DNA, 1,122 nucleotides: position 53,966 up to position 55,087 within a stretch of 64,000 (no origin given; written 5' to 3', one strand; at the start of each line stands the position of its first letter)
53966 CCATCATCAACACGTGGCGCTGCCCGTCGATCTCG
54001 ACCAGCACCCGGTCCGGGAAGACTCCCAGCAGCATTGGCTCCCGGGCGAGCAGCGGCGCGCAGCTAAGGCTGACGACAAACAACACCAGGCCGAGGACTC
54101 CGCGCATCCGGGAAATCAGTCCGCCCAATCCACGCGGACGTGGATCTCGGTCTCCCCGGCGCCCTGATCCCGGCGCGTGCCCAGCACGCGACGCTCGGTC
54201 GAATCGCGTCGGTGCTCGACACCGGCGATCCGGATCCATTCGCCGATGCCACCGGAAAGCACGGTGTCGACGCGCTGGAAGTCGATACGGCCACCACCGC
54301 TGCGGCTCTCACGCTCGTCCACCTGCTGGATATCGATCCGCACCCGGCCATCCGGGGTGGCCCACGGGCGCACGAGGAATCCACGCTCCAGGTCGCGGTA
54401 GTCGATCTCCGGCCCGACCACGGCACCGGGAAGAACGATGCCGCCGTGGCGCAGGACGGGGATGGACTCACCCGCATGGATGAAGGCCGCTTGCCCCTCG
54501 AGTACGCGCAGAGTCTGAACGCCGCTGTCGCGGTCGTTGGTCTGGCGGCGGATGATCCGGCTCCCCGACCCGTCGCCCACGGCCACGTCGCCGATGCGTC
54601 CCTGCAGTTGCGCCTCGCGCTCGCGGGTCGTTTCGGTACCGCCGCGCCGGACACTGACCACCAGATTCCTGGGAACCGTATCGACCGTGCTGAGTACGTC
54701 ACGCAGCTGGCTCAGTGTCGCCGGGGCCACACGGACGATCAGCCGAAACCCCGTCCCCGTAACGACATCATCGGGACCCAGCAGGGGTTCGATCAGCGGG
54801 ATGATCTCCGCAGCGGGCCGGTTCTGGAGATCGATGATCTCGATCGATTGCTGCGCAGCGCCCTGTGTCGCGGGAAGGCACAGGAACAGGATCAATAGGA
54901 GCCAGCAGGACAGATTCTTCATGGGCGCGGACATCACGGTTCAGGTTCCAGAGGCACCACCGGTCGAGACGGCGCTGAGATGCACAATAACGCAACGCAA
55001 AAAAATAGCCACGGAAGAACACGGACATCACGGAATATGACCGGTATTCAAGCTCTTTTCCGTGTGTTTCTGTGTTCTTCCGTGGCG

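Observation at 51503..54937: Candidate undescribed envelope module: minimal secretin plus retropepsin-like partner, facing an ExeA-architecture AAA/SPOR protein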

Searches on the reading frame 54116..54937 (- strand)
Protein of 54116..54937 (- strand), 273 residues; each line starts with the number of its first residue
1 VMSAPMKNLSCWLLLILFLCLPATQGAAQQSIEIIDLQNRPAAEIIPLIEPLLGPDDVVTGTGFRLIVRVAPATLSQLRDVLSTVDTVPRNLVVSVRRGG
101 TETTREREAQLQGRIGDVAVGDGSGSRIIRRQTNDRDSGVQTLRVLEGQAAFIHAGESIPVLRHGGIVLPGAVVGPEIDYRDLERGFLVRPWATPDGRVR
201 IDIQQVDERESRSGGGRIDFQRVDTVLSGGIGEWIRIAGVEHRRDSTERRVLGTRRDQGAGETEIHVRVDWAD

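Call 3: search_protein_families(library=pfam, proteins=[window:54116-54937:-], max_evalue=0.01)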
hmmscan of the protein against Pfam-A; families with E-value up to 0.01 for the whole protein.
window:54116-54937:- (273 aa): 1 family
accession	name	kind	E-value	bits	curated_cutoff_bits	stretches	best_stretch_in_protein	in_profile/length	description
PF00263.26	Secretin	-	0.00042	20.4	27.5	1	142-248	15-130/169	Bacterial type II and III secretion system protein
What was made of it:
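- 54125..54520 (-): Condensed secretin core of C, residues 140-271. It contains the GESIP and GEWI motifs and a final strand EIHVRVD. The polar segment at 238-264 replaces the conserved C-terminal part of the secretin domain. Pfam Secretin positions 15-130 of 169 match residues 142-248 (call 3).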

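Call 4: search_protein_families(library=ncbifam, proteins=[window:54116-54937:-], max_evalue=0.01)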
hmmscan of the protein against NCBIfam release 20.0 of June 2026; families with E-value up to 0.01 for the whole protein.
window:54116-54937:- (273 aa): 1 family
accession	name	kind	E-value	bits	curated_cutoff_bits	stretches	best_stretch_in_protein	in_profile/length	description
TIGR02517.1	type_II_gspD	equivalog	0.00016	20.3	351.35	0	27-87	94-156/600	type II secretion system secretin GspD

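Call 5: find_homologous_proteins(query=window:54116-54937:-, max_evalue=0.001)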
Query window:54116-54937:- (273 aa): 42 proteins with E <= 0.001 among 3908 candidates.
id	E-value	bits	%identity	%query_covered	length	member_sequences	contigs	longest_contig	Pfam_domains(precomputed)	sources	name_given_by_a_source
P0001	1.2e-155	535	92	98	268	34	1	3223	-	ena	-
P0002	1.1e-105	371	91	70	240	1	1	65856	-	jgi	jgi:hypothetical protein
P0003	1.9e-94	334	61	98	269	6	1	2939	-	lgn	-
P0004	2.2e-94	334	63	92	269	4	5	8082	-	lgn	-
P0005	9.0e-94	332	60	99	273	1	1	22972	-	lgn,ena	-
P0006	1.2e-91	325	60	99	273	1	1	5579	-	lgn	-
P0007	1.8e-91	324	61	97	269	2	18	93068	-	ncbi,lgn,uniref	ncbi:hypothetical protein [Thioalkalivibrio sp.]|uniref:hypothetical protein n=1 Tax=Thioalkalivibri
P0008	1.1e-88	315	59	98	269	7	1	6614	-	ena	-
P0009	6.8e-88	313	59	98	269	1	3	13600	PF00263.27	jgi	jgi:type II secretory pathway component GspD/PulD (secretin)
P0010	4.9e-87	310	58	100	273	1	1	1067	PF00263.27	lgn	-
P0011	7.1e-87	309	61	93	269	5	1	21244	-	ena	-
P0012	9.4e-86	306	57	93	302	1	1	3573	PF03958.23,PF00263.27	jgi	jgi:hypothetical protein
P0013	9.9e-86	306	57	100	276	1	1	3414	PF03958.23,PF00263.27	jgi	jgi:hypothetical protein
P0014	1.6e-85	305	58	100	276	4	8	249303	PF03958.23,PF00263.27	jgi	jgi:hypothetical protein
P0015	6.2e-84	300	57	96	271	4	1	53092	PF00263.27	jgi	jgi:type II secretory pathway component GspD/PulD (secretin)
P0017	3.7e-83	297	55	98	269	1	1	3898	PF00263.27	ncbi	-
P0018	8.5e-82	293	56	98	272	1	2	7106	PF00263.27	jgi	jgi:type II secretory pathway component GspD/PulD (secretin)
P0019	1.6e-81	292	56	97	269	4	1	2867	PF03958.23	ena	-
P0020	4.5e-81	290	56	97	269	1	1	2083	PF03958.23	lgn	-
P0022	1.1e-80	289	61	89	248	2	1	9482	PF00263.27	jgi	jgi:hypothetical protein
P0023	8.1e-80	286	54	100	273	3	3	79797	PF03958.23,PF00263.27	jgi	jgi:hypothetical protein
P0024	1.4e-72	263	54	90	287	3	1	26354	-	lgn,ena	-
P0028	2.1e-56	210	46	92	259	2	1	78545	PF00263.27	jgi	-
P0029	2.5e-56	209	47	96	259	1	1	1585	PF03958.23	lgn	-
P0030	1.4e-55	207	46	99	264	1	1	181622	PF03958.23,PF00263.27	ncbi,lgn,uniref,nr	ncbi:hypothetical protein CKO35_02605 [Ectothiorhodospira shaposhnikovii]|uniref:hypothetical protei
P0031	3.4e-54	202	47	91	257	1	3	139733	PF03958.23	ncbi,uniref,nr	ncbi:hypothetical protein [Ectothiorhodospira lacustris]|uniref:hypothetical protein n=1 Tax=Ectothi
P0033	1.2e-32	132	36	98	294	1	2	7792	PF03958.23,PF00263.27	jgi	jgi:hypothetical protein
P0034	2.4e-32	131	36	98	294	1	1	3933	PF03958.23,PF00263.27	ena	-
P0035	1.7e-31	128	36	97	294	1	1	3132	PF03958.23,PF00263.27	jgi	jgi:hypothetical protein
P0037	1.8e-23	101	32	89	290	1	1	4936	PF03958.23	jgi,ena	-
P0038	1.4e-22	99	30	97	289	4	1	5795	PF03958.23,PF00263.27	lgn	-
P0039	4.5e-21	94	29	99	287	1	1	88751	PF03958.23,PF00263.27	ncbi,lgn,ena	-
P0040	3.3e-20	91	34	88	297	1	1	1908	PF03958.23,PF00263.27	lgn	-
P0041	5.3e-19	87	29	94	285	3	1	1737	PF03958.23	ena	-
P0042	1.9e-7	49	25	88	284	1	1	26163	PF03958.23,PF00263.27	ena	-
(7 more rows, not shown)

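Call 9: search_solved_structures(query=A1, max_evalue=1, show_alignments=2)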
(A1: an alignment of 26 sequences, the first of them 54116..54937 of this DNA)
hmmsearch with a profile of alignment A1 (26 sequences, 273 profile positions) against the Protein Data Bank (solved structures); distinct sequences matched with E-value up to 1: 28.
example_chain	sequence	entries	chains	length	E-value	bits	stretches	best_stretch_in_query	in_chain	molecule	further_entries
5wln_G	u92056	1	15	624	3.8e-21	78.2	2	59-245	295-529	Type II secretion system protein D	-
6i1x_A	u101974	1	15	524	2.8e-14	55.7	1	59-247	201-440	Type II secretion system protein D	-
6w6m_A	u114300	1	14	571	8.7e-14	54.1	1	51-242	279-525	Type IV pilus secretin PilQ family protein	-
3jc8_Qa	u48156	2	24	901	4.7e-13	51.7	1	24-247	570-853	PilQ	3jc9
5wq7_A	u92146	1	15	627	1.2e-11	47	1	58-245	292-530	Putative type II secretion system protein D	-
6hcg_A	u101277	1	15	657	2.9e-10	42.5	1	59-244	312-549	Type II secretion system protein D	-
5zdh_A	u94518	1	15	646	6e-10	41.5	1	59-244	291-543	Type II secretion system protein D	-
6ve2_A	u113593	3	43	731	7.2e-10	41.2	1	57-247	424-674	Fimbrial assembly protein PilQ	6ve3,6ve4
9x0w_A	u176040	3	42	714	7.5e-10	41.2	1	57-247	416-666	Fimbrial assembly protein PilQ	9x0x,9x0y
6i1y_A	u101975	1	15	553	4e-09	38.8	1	62-246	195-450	General secretion pathway protein GspD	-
5w68_A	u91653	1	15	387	9.3e-09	37.6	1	59-244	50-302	Putative type II secretion protein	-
5wq8_A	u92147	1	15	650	5.1e-08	35.1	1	62-246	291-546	Type II secretion system protein D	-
9k8v_A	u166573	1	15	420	5e-07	31.9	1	62-246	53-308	General secretion pathway protein D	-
8co1_Q1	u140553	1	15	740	7.9e-07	31.3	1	59-249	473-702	Probable type IV piliation system protein DR_0774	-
4av2_A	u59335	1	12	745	8.3e-07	31.2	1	58-244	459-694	TYPE IV PILUS BIOGENESIS AND COMPETENCE PROTEIN PILQ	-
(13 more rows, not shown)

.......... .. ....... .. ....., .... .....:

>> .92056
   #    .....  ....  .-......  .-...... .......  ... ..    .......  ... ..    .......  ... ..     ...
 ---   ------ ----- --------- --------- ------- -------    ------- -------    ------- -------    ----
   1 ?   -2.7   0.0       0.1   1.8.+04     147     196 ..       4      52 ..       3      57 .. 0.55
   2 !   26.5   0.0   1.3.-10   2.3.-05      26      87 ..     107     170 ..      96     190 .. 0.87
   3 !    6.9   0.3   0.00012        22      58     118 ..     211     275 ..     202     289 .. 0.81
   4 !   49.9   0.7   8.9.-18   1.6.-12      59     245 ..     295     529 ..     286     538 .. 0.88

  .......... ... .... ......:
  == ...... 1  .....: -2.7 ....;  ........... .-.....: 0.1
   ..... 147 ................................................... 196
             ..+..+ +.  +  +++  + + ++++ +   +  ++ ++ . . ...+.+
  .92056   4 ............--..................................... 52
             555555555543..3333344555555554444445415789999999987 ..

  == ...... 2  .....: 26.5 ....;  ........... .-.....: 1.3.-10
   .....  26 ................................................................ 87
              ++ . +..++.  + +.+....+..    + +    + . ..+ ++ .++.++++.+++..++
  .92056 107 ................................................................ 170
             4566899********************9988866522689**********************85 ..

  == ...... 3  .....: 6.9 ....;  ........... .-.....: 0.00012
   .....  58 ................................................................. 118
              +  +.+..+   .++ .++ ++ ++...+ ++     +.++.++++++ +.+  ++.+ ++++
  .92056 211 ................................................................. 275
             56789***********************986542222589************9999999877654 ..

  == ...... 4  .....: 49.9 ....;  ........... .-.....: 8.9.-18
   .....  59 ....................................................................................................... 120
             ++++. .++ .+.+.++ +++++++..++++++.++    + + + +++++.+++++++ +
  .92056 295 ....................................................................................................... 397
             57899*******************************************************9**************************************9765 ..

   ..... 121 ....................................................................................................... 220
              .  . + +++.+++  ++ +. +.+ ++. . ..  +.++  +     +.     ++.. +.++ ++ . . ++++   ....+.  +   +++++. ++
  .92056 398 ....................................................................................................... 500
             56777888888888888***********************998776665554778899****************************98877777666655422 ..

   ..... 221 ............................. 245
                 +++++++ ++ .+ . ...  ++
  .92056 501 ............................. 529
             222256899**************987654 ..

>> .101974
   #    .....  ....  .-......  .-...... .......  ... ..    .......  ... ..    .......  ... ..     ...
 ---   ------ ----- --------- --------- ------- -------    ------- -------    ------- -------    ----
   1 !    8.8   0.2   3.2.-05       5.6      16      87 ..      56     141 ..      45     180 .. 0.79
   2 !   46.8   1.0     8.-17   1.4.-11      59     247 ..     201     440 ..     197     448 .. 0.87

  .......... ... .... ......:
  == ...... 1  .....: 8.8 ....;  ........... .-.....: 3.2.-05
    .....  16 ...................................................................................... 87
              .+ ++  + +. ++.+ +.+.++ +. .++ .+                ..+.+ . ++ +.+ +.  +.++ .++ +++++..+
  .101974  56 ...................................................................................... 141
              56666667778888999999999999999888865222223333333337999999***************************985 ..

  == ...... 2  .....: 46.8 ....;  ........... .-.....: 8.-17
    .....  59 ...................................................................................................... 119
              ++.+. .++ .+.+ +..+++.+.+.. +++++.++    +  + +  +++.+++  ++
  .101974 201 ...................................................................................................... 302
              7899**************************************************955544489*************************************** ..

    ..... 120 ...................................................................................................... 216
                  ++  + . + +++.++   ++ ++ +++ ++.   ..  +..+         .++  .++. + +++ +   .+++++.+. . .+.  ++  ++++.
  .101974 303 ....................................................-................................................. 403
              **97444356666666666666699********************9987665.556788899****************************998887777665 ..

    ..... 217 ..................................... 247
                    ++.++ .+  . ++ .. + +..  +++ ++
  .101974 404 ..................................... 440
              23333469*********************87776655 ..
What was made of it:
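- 54116..54937 (-): Gene C: mini-secretin, 273 aa from the GTG start. An ATG at 54922 would give MKNLSCW…. It is an exported protein. The family profile matches GspD/PilQ/pIV structures at E 3.8e-21 (call 9).
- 54644..54850 (-): Secretin_N (N1/N3-type ring-building) domain of C, residues 30-98. The profile matches the XcpQ N1 region at 26.5 bits (call 9).
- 54521..54643 (-): Variable charged and Gly-rich linker of C, residues 99-139. It replaces a segment that is about 41 residues longer in XcpQ. There is a 41-residue gap in the alignment to 5wln (call 9).
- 54125..54520 (-): Alignments to XcpQ and ExeD stop at query position 245-247 (call 9).
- On Secretin superfamily (PF00263 / PF03958): PDB alignments stop at query position 245-247 (call 9).
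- Closest known: Secretins of T2SS, T4P, T3SS and filamentous phage. Different: The phage pIV chain 7ofh_A, one of the shortest full secretin chains matched here, is 414 aa (call 9).
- Checked: The family profile matches P. aeruginosa XcpQ (5wln) at E 3.8e-21 (call 9).
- The family profile matches PDB secretins at E 3.8e-21 (call 9).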

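Call 12: find_related_loci(query=A2, collection=genome_contigs, flank=10000)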
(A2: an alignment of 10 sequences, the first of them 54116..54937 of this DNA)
Query A2 (273 aa) in genome_contigs; peptide patterns used: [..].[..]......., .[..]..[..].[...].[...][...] (x = any residue, [..] = any of these).
115 stretches matched a pattern; 13 encode a relative of the query (tblastn E <= 1e-3); 13 distinct loci.
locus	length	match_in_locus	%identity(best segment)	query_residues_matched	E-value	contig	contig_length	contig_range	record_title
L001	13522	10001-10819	92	1-273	6e-161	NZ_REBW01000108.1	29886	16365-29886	MAG: Thioalkalivibrio sp. isolate LCM1.Bin42 NODE_1238_length_29886_cov_38.7213, whole genome shotgun sequence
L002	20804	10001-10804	61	4-270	2e-98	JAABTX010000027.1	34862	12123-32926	MAG: Thioalkalivibrio sp. isolate S25.Bin012 Scaffold_25, whole genome shotgun sequence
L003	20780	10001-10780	47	2-270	3e-58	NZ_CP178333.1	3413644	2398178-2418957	Ectothiorhodospira shaposhnikovii strain PHS-Q chromosome, complete genome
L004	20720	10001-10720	46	22-270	2e-57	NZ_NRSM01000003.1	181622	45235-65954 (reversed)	Ectothiorhodospira shaposhnikovii strain DSM 243 scaffold0003, whole genome shotgun sequence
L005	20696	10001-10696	47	22-270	9e-54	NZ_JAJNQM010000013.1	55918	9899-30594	Ectothiorhodospira lacustris strain B14B assembly_contig_13, whole genome shotgun sequence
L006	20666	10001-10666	43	31-270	3e-52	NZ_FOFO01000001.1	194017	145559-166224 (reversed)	Ectothiorhodospira magna strain B7-7, whole genome shotgun sequence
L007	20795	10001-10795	36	13-270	2e-40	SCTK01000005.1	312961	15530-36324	MAG: Burkholderiaceae bacterium isolate FW300_bin.58 FW300_bin.58-72654, whole genome shotgun sequence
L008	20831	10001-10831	35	1-273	2e-36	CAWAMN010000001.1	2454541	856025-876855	MAG: uncultured Gammaproteobacteria bacterium isolate MFD01721.bin.1.18 genome assembly, contig: contig_14296, whole gen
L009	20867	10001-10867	30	12-269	1e-29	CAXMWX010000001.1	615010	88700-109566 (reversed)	MAG: Gammaproteobacteria bacterium isolate f2056530-3023-4fc6-a5f8-b9ce68973d47 genome assembly, contig: contig_1, whole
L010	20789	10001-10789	29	13-270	5e-29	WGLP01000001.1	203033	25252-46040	MAG: Gammaproteobacteria bacterium isolate RI_92 c_000000020083, whole genome shotgun sequence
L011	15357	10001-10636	28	12-239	2e-19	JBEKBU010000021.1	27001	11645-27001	MAG: Methylomonas sp. isolate SPRUCE 143 SPRUCE_143_21, whole genome shotgun sequence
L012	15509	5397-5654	42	3-86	1e-12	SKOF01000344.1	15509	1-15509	MAG: Thioalkalivibrio sp. isolate CSSed162cmA_318 CSSed16-2cmA-10035, whole genome shotgun sequence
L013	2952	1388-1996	25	13-237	7e-12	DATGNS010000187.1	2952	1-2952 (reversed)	MAG TPA_asm: Pseudomonas sp. isolate SMAG_U10349 k141_165643, whole genome shotgun sequence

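Call 18: search_protein_families(library=pfam, proteins=[L009:9480-9995:+, L010:9474-9986:+, L008:9435-10004:+, L007:9782-9991:+, L003:10890-11696:+, L007:10800-12803:+, L010:10801-12645:+, L008:10593-12659:+, L003:9352-9903:-, L011:10735-11307:-], max_evalue=0.01)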
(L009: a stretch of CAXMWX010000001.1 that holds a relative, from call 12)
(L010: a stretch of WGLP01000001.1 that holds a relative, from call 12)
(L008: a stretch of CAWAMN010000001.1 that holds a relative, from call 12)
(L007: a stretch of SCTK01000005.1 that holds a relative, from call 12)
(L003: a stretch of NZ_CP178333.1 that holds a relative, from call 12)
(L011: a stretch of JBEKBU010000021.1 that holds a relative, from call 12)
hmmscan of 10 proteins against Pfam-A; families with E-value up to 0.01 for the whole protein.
L009:9480-9995:+ (171 aa): 1 family
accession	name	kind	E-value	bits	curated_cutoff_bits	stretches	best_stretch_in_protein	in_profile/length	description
PF25559.1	DUF7931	-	1.8e-37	128.7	27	1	22-169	2-149/149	Domain of unknown function (DUF7931)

L010:9474-9986:+ (170 aa): 2 families
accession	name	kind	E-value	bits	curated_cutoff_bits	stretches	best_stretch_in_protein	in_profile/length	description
PF25559.1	DUF7931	-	3.4e-47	160.2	27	1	21-168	2-149/149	Domain of unknown function (DUF7931)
PF13091.12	PLDc_2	-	0.0024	18.1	27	1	50-156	19-132/132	PLD-like domain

L008:9435-10004:+ (189 aa): 1 family
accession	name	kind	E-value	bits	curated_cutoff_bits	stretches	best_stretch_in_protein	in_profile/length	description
PF25559.1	DUF7931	-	1.1e-43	148.9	27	1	40-186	2-148/149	Domain of unknown function (DUF7931)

L007:9782-9991:+ (69 aa): 1 family
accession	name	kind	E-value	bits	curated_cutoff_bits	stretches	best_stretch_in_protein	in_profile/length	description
PF04325.18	DUF465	-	9.6e-14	51.6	25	1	16-57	3-45/48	Protein of unknown function (DUF465)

L003:10890-11696:+ (268 aa): 1 family
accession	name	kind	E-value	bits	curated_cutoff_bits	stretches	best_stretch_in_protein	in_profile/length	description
PF00227.31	Proteasome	-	2.1e-06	28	22.4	1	4-196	7-187/189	Proteasome subunit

L007:10800-12803:+ (667 aa): 5 families
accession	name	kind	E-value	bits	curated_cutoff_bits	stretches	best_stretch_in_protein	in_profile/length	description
PF13307.12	Helicase_C_2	-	1.5e-44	152.5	25.3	1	483-646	4-168/170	Helicase C-terminal domain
PF00270.35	DEAD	-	1.8e-10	41.3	26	1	49-102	5-64/167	DEAD/DEAH box helicase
PF04851.21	ResIII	-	6.2e-06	26.7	22.5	0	38-99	2-69/164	Type III restriction enzyme, res subunit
PF06733.21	DEAD_2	-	4.9e-05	23.5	21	1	189-266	97-172/172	DEAD_2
PF00271.37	Helicase_C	-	0.0062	17.2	23.5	0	485-617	12-108/110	Helicase conserved C-terminal domain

L010:10801-12645:+ (614 aa): 3 families
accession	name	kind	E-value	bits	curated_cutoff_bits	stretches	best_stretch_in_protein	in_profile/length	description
PF17899.6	Peptidase_M61_N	-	4.3e-54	183.5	23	1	8-178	2-167/168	Peptidase M61 N-terminal domain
PF05299.18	Peptidase_M61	-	7.7e-47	159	22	1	275-390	2-117/118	M61 glycyl aminopeptidase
PF13180.12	PDZ_2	-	6.1e-06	26.9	27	1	497-573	3-80/80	PDZ domain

L008:10593-12659:+ (688 aa): 4 families
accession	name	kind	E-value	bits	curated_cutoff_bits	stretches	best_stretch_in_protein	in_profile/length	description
PF17899.6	Peptidase_M61_N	-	5.7e-56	189.6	23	1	94-266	1-168/168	Peptidase M61 N-terminal domain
PF05299.18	Peptidase_M61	-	2.8e-48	163.6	22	1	361-477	2-118/118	M61 glycyl aminopeptidase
PF13180.12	PDZ_2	-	7.2e-07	29.8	27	1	580-658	1-80/80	PDZ domain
PF17820.7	PDZ_6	-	0.00017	21.7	27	1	603-623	10-30/54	PDZ domain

L003:9352-9903:- (183 aa): 0 families

L011:10735-11307:- (190 aa): 0 families
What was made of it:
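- Two distant mini-secretin loci have a different peptidase (M61 with a PDZ domain) downstream (call 18).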

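Call 19: search_protein_representatives(alignment_id=A1)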
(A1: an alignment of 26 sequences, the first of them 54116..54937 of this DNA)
Query: 26 sequences, 273 profile positions. Proteins with E-value up to 0.001 (for the whole library): 15559; up to 1e-10: 4607; up to 1e-30: 1237. The best 150 are listed.
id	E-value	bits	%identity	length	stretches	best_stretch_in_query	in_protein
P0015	1.0e-107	375.3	-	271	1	10-272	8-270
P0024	6.1e-103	359.6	-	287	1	3-272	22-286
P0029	1.7e-88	312.3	-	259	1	12-272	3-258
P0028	1.8e-87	308.9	-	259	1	5-272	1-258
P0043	2.2e-80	285.6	-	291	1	8-272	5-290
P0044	2.3e-80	285.6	-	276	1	11-272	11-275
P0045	1.5e-79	282.9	-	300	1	9-271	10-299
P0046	6.4e-75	267.7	-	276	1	5-272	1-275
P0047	4.2e-74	265.0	-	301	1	15-272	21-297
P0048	2.4e-73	262.6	-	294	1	6-272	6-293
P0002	9.1e-73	260.7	-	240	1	5-195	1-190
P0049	4.4e-72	258.4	-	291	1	8-272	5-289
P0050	7.3e-72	257.7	-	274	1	13-272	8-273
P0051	1.3e-71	256.8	-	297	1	15-272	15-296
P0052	1.4e-71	256.8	-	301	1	13-272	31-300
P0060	5.3e-70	251.6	-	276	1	13-272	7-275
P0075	6.8e-69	248.0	-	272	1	12-272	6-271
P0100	2.9e-67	242.6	-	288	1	11-272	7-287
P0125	1.3e-65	237.3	-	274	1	10-272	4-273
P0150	1.9e-64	233.4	-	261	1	26-272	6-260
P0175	3.3e-63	229.3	-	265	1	8-272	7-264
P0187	1.6e-62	227.1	-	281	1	22-272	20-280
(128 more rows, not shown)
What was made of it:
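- The family is large: 1237 clusters at E<=1e-30, and the best 150 are all 240-351 aa long (call 19).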

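Call 20: predict_structure(alignment_id=A1)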
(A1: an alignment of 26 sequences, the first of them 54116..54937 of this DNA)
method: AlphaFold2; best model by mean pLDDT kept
length: 273 residues; sequences in the alignment: 26
mean_pLDDT: 66.5   pTM: 0.54
mean pLDDT of the five models: 66.5, 65.4, 65.2, 63.3, 63.0
residues with pLDDT >= 90: 58; 70-90: 83; 50-70: 46; < 50: 86
segments of 3 or more residues with pLDDT < 50: 1-3, 102-137, 159-168, 177-182, 214-218, 240-261
pLDDT, mean of each block of 10 residues (from residue 1): 59 75 60 94 91 92 95 92 91 81 35 30 29 46 85 63 47 49 68 88 72 48 76 77 35 36 77 86
secondary structure, 60 per line:
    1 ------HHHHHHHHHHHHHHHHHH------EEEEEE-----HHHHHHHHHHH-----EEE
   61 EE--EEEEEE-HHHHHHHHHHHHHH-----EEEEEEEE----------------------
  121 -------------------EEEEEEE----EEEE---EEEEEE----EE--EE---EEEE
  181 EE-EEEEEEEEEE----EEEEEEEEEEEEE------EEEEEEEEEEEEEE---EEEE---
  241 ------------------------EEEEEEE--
elements in order: H7-24 E31-36 H42-52 E58-62 E65-70 H72-85 E91-98 E140-146 E151-154 E158-163 E177-182 E184-193 E198-210 E217-230 E234-237 E265-271
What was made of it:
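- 54851..54937 (-): Signal peptide of C, about residues 1-29. The hydrophobic core is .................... There is no canonical lipobox. AF2 models a helix at 7-24 (call 20).
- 54644..54850 (-): pLDDT is above 90 with a beta-alpha-beta-beta-alpha-beta order (call 20).
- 54521..54643 (-): pLDDT is below 50 (call 20).
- On Secretin superfamily (PF00263 / PF03958): The profile matches the XcpQ N1 region at 26.5 bits (call 9). pLDDT is above 90 (call 20). Only a monomer model was possible (pLDDT 66.5, call 20).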
